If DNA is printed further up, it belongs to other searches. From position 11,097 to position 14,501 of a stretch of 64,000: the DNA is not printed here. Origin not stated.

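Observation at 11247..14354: BcsC-like gene is compositionally chimeric with a sharp switch near 11.8 kb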

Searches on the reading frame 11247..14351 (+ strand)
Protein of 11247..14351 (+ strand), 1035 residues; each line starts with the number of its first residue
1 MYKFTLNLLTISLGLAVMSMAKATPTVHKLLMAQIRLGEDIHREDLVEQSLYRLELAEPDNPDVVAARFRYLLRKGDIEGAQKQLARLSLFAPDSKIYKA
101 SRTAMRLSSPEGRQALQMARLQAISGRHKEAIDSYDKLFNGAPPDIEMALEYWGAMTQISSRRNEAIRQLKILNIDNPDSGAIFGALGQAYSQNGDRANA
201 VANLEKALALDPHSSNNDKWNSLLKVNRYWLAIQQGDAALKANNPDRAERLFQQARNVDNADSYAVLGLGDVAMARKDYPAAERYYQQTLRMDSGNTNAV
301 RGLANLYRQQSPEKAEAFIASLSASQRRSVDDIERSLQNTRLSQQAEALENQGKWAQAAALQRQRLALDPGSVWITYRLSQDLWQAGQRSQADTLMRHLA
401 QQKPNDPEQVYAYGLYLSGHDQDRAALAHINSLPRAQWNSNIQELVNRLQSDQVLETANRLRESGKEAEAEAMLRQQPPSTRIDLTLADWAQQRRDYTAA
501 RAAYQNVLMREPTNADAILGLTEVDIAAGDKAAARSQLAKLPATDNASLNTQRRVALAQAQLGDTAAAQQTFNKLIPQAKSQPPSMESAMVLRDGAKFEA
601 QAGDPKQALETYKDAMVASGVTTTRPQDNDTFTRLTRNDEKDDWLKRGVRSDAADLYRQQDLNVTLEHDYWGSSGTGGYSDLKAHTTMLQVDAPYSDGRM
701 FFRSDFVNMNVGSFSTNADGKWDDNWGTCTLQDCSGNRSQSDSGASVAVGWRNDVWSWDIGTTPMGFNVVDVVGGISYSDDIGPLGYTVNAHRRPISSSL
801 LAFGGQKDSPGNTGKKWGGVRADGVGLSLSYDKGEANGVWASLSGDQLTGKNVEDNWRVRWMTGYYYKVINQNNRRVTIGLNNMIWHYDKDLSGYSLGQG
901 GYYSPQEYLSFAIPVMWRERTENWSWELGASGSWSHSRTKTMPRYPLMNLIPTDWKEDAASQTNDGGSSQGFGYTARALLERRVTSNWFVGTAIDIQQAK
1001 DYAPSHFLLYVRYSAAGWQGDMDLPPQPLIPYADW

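Call 34: find_related_loci(query=window:11247-14351:+, collection=genome_contigs, flank=10000)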
Query window:11247-14351:+ (1035 aa) in genome_contigs; peptide patterns used: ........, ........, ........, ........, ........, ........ (x = any residue, [..] = any of these).
79 stretches matched a pattern; 75 encode a relative of the query (tblastn E <= 1e-3); 73 distinct loci.
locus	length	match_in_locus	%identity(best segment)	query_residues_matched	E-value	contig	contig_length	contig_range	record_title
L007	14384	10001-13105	98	1-1035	0e+0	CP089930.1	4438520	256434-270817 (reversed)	Escherichia coli strain E69 chromosome, complete genome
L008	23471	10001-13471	96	1-1035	0e+0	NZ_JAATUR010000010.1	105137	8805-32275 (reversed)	Escherichia coli strain SCPM-O-B-8794 10length=105137, whole genome shotgun sequence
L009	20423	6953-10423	96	1-1035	0e+0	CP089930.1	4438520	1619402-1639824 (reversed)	Escherichia coli strain E69 chromosome, complete genome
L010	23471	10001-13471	95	1-1035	0e+0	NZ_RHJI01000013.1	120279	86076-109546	Escherichia sp. E1V33 1V33_13_consensus, whole genome shotgun sequence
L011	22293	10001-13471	95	1-1035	0e+0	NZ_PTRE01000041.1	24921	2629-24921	Escherichia sp. MOD1-EC7003 MOD1-EC7003_41_length_24921_cov_128, whole genome shotgun sequence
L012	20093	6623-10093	92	1-1035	0e+0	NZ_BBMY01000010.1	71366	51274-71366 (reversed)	Escherichia albertii NBRC 107761 = DSM 17582 strain NBRC 107761, whole genome shotgun sequence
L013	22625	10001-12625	83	164-1035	0e+0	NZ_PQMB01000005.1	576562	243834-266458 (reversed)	Citrobacter amalonaticus strain S646 scaffold5.1, whole genome shotgun sequence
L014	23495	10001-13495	67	1-1035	0e+0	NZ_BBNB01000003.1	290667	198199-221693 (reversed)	Citrobacter sedlakii NBRC 105722, whole genome shotgun sequence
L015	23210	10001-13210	69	31-1035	0e+0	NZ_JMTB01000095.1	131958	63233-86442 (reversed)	Trabulsiella guamensis ATCC 49490 GTGU.assembly.095, whole genome shotgun sequence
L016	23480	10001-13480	83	1-1035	0e+0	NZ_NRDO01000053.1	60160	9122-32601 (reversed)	Citrobacter sp. NCU1 contig_53, whole genome shotgun sequence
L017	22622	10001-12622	82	165-1035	0e+0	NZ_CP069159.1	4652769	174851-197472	Citrobacter sp. R56 chromosome, complete genome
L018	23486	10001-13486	64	1-1035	0e+0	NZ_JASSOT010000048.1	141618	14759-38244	Lelliottia sp. V86_10 NODE_16_length_141618_cov_15.666735, whole genome shotgun sequence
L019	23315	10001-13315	64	1-1035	0e+0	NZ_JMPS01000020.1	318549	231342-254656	Yokenella regensburgei ATCC 49455 GYRE.assembly.021, whole genome shotgun sequence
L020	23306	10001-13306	64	1-1035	0e+0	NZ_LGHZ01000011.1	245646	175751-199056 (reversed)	Kluyvera genomosp. 1 strain L2 contig11, whole genome shotgun sequence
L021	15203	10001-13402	75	28-1035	0e+0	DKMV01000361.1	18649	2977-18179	MAG TPA_asm: Leclercia sp. UBA7405 UBA7405_contig_1276, whole genome shotgun sequence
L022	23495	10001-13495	75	1-1035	0e+0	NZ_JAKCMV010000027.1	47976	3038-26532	Enterobacter asburiae strain INSAq146 Aq146_contig_27, whole genome shotgun sequence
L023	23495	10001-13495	61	1-1035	0e+0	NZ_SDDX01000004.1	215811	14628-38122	Lelliottia nimipressuralis strain CCUG 25894 CCUG25894T_0000004, whole genome shotgun sequence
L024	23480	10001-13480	62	1-1035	0e+0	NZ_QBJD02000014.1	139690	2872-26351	Enterobacter sp. RIT418 RIT418_S9_14, whole genome shotgun sequence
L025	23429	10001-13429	60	18-1035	0e+0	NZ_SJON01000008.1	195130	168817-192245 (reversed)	Enterobacter quasihormaechei strain WCHEQ120003 8, whole genome shotgun sequence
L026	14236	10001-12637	76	164-1035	0e+0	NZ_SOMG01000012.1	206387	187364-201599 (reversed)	Lelliottia nimipressuralis strain 51 GCID_CRU_0002_NODE_8.ctg_1, whole genome shotgun sequence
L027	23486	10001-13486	60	1-1035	0e+0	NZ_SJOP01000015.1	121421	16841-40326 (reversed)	Kosakonia quasisacchari strain WCHEs120001 15, whole genome shotgun sequence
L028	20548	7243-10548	64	1-1035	0e+0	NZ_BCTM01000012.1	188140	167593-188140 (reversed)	Kluyvera cryocrescens NBRC 102467, whole genome shotgun sequence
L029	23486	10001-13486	60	1-1035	0e+0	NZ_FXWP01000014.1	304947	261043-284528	Kosakonia pseudosacchari strain JM-387, whole genome shotgun sequence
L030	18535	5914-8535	74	164-1035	0e+0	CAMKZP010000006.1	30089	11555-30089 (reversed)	MAG: uncultured Enterobacter sp. isolate SRR10810004_bin.5_metawrap_v1.3.0_MAG genome assembly, contig: ERZ12407369_79,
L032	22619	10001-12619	72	165-1035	0e+0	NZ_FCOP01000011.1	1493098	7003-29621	Pseudenterobacter timonensis strain mt20, whole genome shotgun sequence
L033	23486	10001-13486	58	1-1035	0e+0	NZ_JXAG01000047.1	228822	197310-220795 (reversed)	Enterobacter sp. Bisph1 contig047, whole genome shotgun sequence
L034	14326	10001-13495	72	1-1035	0e+0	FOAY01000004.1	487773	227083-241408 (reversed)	Kosakonia sacchari strain SP1 genome assembly, contig: Ga0060208_104, whole genome shotgun sequence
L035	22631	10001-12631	72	165-1035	0e+0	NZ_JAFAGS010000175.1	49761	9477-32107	MAG: Pluralibacter sp. isolate CP_BE_BS_1 BE_BS_k147_9044788, whole genome shotgun sequence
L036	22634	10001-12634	71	165-1035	0e+0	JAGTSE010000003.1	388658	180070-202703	MAG: Proteobacteria bacterium isolate CTSoil_132 scaffold_4, whole genome shotgun sequence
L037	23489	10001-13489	70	1-1035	0e+0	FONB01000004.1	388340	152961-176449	Kosakonia sp. S29 genome assembly, contig: Ga0075254_104, whole genome shotgun sequence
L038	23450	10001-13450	70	14-1035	0e+0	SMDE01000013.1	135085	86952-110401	Phytobacter diazotrophicus strain DSM 17806 Ga0244675_113, whole genome shotgun sequence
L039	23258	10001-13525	70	1-1035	0e+0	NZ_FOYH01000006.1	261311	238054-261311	Enterobacter sp. kpr-6, whole genome shotgun sequence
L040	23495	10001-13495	70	1-1035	0e+0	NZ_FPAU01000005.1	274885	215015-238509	Kosakonia arachidis strain Ah-143, whole genome shotgun sequence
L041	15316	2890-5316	74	229-1035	0e+0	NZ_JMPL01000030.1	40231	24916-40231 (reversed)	Kluyvera ascorbata ATCC 33433 GKAS.assembly.030, whole genome shotgun sequence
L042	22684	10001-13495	69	1-1035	0e+0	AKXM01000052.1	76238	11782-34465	Enterobacter sp. Ag1 Contig54, whole genome shotgun sequence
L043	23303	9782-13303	68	1-1035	0e+0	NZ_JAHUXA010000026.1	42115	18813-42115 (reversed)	Enterobacter sp. ENT03 NODE_26_length_42115_cov_52.983995, whole genome shotgun sequence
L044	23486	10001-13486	59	1-1035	0e+0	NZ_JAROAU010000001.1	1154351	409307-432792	Kosakonia cowanii strain 282A-S69 282A_S69_1, whole genome shotgun sequence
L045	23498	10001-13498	67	1-1035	0e+0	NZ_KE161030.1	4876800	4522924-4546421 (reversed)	Cedecea davisae DSM 4568 Scaffold0, whole genome shotgun sequence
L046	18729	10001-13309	73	1-1035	0e+0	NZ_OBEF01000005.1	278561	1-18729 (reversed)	Enterobacter sp. CC120223-11, whole genome shotgun sequence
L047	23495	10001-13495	68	1-1035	0e+0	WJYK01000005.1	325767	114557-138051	Enterobacteriaceae bacterium RIT693 5, whole genome shotgun sequence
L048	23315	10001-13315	61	1-1035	0e+0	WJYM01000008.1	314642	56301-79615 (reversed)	Enterobacteriaceae bacterium RIT691 8, whole genome shotgun sequence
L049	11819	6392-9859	65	1-1035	0e+0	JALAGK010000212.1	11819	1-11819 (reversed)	MAG: Enterobacteriaceae bacterium isolate bran_bin.7 k141_70259, whole genome shotgun sequence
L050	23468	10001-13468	65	1-1035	0e+0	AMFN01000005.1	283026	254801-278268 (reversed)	Enterobacteriaceae bacterium LSJC7 Scaffold3_1, whole genome shotgun sequence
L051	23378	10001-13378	62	1-1035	0e+0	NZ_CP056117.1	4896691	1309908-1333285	Enterobacter cloacae strain DSM 26481 chromosome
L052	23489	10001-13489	70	1-1035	0e+0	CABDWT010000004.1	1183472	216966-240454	Phytobacter ursingii strain ATCC27989T genome assembly, contig: ATCC27989T_contig_12, whole genome shotgun sequence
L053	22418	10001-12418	72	230-1035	0e+0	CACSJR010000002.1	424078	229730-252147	Citrobacter sp. 18056 isolate 18056_Citrobacter_Ancestor genome assembly, contig: NODE_2, whole genome shotgun sequence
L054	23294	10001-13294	62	1-1035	0e+0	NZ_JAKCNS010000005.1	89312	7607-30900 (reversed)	Kluyvera intermedia strain INSAq229 Aq229_contig_5, whole genome shotgun sequence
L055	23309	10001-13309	61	1-1035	0e+0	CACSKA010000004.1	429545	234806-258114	Chryseobacterium sp. 18061 isolate 18061_Chryseobacterium1_Ancestor genome assembly, contig: NODE_4, whole genome shotgu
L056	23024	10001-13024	65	91-1035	0e+0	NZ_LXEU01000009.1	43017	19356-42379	Kluyvera georgiana ATCC 51603 Sequence00009, whole genome shotgun sequence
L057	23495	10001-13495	82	1-1035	0e+0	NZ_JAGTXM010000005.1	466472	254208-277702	Citrobacter amalonaticus strain ku-bf3 scaffold_4, whole genome shotgun sequence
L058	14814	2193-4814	75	164-1035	0e+0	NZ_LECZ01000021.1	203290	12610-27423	Enterobacter genomosp. O strain GN03164 contig21, whole genome shotgun sequence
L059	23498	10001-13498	70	1-1035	0e+0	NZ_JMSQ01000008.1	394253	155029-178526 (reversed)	Siccibacter colletis strain 1383 contig008, whole genome shotgun sequence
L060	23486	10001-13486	62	1-1035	0e+0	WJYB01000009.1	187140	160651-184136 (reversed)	Enterobacteriaceae bacterium RIT714 9, whole genome shotgun sequence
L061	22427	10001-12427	74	229-1035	0e+0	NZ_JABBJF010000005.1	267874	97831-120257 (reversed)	Kluyvera sichuanensis strain 090646 contig00005, whole genome shotgun sequence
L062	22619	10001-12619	74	165-1035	0e+0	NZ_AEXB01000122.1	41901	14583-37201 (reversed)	Enterobacter mori LMG 25706 ENTMOcontig122, whole genome shotgun sequence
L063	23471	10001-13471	95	1-1035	0e+0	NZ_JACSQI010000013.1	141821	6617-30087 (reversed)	Escherichia whittamii strain Sa2BVA5 NODE_13_length_141821_cov_9.152253, whole genome shotgun sequence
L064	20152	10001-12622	83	165-1035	0e+0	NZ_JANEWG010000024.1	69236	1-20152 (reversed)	Citrobacter sp. Awk 4 510132-22-24, whole genome shotgun sequence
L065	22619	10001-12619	74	165-1035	0e+0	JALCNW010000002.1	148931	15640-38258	MAG: Enterobacter sp. isolate UW_MP_ENTER5_1 Ga0455787_00077, whole genome shotgun sequence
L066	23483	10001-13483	59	4-1035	0e+0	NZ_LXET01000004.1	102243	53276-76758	Hafnia paralvei ATCC 29927 Sequence00004, whole genome shotgun sequence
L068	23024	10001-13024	66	91-1035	0e+0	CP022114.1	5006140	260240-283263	Kluyvera genomosp. 3 strain YDC799 chromosome, complete genome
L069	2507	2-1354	86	585-1035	0e+0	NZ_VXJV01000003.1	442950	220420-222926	Salmonella enterica subsp. diarizonae strain CCUG 30040T contig_0000003, whole genome shotgun sequence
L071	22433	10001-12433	77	229-1035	0e+0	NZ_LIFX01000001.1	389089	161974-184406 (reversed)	Trabulsiella odontotermitis strain TbOT1.10 contig1, whole genome shotgun sequence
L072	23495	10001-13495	72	1-1035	0e+0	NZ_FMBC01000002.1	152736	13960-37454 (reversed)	Kosakonia oryziphila strain REICA_142, whole genome shotgun sequence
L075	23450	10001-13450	81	8-1035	0e+0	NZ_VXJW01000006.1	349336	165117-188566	Salmonella enterica subsp. arizonae strain CCUG 6322T contig_0000006, whole genome shotgun sequence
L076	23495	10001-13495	68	1-1035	0e+0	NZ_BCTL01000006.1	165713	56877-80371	Cedecea neteri NBRC 105707 = ATCC 33855 strain NBRC 105707, whole genome shotgun sequence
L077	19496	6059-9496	57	14-1035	0e+0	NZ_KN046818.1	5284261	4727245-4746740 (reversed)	Klebsiella pneumoniae strain ATCC 13883 scaffold1, whole genome shotgun sequence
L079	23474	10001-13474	67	8-1035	0e+0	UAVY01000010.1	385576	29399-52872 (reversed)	Citrobacter koseri strain NCTC10786 genome assembly, contig: ERS513143SCcontig000010, whole genome shotgun sequence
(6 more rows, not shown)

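Call 59: search_protein_families(proteins=[window:11247-14351:+], library=ncbifam, max_evalue=0.00001)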
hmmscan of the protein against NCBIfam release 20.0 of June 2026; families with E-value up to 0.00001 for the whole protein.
window:11247-14351:+ (1035 aa): 11 families
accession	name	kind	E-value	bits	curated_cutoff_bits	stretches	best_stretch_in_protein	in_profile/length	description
NF008520.0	PRK11447.1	equivalog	0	1892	858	2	178-1035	300-1157/1157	cellulose synthase complex outer membrane protein BcsC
TIGR02917.1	PEP_TPR_lipo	equivalog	1.4e-25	89.3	312.2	3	235-464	471-694/899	XrtA/PEP-CTERM system TPR-repeat protein PrsT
NF040959.1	MamA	equivalog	1.5e-13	50.6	200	0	116-214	75-172/204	magnetosome protein MamA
NF008757.0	PRK11788.1-5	equivalog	5.4e-11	42.3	363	0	233-367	184-310/388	lipopolysaccharide assembly protein LapB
TIGR03939.1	PGA_TPR_OMP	equivalog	5.4e-10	38.1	366.65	0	489-573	94-178/800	poly-beta-1,6 N-acetyl-D-glucosamine export porin PgaA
TIGR02552.1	LcrH_SycD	equivalog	1.2e-09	38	104.8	0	246-319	35-109/136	SycD/LcrH family type III secretion system chaperone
NF033920.0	C39_PA2778_fam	equivalog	1.5e-09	37.7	150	0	445-539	150-248/255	PA2778 family cysteine peptidase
TIGR02521.1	type_IV_pilW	equivalog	4.2e-09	36.3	154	0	233-409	35-205/234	type IV pilus biogenesis/stability protein PilW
NF052230.1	T9SS_PorE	exception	1.9e-07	29.8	600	0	225-307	53-135/648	PorE family type IX secretion system protein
NF008756.0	PRK11788.1-4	equivalog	5.8e-07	28.9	474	0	223-330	176-280/389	lipopolysaccharide assembly protein LapB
NF047507.1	TPR_BatC_Lepto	exception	7.4e-06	25.6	175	0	234-340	63-173/214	TPR repeat-containing protein BatC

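Call 60: profile_search(protein=window:11247-14351:+)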
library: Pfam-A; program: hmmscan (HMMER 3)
A. the first sequence (1035 residues): domains with independent E <= 10: 58; with E <= 0.001: 9
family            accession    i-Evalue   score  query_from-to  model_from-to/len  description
BCSC_C            PF05420.17   1.4e-119   399.7     680-1014        1-334/336  Cellulose synthase operon protein C C-terminus (BCSC_C)
TPR_16            PF13432.12    1.1e-08    35.8     234-296         2-64/65  Tetratricopeptide repeat
TPR_19            PF14559.12    8.5e-08    32.9     493-561         3-67/68  Tetratricopeptide repeat
TPR_19            PF14559.12    3.9e-05    24.3     352-408         4-60/68  Tetratricopeptide repeat
TPR_19            PF14559.12    5.4e-05    23.9     273-328         1-57/68  Tetratricopeptide repeat
TPR_8             PF13181.12    0.00013    22.3     185-212         5-32/34  Tetratricopeptide repeat
TPR_16            PF13432.12    0.00016    22.4     267-319         1-54/65  Tetratricopeptide repeat
TPR_2             PF07719.23    0.00049    20.5     186-213         6-33/34  Tetratricopeptide repeat
TPR_19            PF14559.12    0.00075    20.2     239-283         1-45/68  Tetratricopeptide repeat
TPR_1             PF00515.34     0.0013    19.0     186-213         6-33/34  Tetratricopeptide repeat
TPR_CcmH_CycH     PF23914.1      0.0015    18.8     116-214        54-154/158  Cytochrome c-type biogenesis protein H TPR domain
TPR_19            PF14559.12     0.0035    18.1      57-100        20-63/68  Tetratricopeptide repeat
TPR_CcmH_CycH     PF23914.1       0.004    17.5     474-582        43-154/158  Cytochrome c-type biogenesis protein H TPR domain
TPR_12            PF13424.12     0.0051    17.4     168-211        31-75/77  Tetratricopeptide repeat
TPR_12            PF13424.12      0.017    15.7     549-616         3-72/77  Tetratricopeptide repeat
ARM_TT21_5th      PF25064.1       0.021    15.5     486-573         6-96/117  TT21 fifth ARM repeats domain
TPR_19            PF14559.12       0.03    15.1     193-264         3-60/68  Tetratricopeptide repeat
TPR_11            PF13414.12      0.059    13.5     188-212         1-25/42  TPR repeat
TPR_2             PF07719.23      0.061    13.9     268-295         6-33/34  Tetratricopeptide repeat
TPR_12            PF13424.12      0.065    13.9     266-317         5-66/77  Tetratricopeptide repeat
ARM_TT21_C        PF25063.1       0.075    13.3     157-299        31-165/209  Tetratricopeptide repeat protein 21 C-terminal ARM domain
TPR_14            PF13428.12      0.092    13.9     186-214         6-34/44  Tetratricopeptide repeat
TPR_15            PF13429.12      0.097    12.5     179-216       144-181/280  Tetratricopeptide repeat
TPR_7             PF13176.12       0.11    13.1     185-212         3-30/36  Tetratricopeptide repeat
TPR_1             PF00515.34       0.17    12.2     268-295         6-33/34  Tetratricopeptide repeat
